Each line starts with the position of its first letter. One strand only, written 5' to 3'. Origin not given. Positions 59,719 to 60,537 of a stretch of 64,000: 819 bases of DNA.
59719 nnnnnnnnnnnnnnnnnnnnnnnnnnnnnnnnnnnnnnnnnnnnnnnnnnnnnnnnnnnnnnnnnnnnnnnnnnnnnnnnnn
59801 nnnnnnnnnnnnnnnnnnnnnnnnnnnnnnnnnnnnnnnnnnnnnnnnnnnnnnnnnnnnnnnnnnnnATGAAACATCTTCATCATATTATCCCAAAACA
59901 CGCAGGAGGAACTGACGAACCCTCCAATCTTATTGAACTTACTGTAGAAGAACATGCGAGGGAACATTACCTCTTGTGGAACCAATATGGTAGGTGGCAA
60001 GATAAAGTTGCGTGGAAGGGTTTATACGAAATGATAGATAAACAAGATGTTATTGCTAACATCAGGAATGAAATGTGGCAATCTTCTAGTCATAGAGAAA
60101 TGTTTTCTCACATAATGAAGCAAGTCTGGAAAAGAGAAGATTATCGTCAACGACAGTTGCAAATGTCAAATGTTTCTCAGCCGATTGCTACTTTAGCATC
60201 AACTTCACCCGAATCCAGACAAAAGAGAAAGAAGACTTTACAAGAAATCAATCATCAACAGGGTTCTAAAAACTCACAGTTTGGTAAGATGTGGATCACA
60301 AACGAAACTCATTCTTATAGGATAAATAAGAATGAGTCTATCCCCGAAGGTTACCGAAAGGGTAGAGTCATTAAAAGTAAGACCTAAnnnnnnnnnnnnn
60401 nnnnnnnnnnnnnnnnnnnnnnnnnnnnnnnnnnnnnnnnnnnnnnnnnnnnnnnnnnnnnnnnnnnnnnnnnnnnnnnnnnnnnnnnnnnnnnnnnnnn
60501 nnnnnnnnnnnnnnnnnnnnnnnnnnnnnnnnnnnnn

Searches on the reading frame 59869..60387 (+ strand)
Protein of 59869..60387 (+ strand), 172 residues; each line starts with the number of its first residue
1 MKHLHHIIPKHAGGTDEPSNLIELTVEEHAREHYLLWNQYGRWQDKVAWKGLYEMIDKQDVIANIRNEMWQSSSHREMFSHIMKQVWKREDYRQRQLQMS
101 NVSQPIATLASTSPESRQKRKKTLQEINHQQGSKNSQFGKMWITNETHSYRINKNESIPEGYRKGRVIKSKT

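Call 74: search_protein_families(library=pfam, proteins=[window:59869-60387:+], max_evalue=0.001)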
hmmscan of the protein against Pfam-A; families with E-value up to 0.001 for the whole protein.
window:59869-60387:+ (172 aa): 1 family
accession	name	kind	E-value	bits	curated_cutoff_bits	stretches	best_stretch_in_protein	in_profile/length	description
PF01844.29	HNH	-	0.00019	21.9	21.4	1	3-24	15-36/47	HNH endonuclease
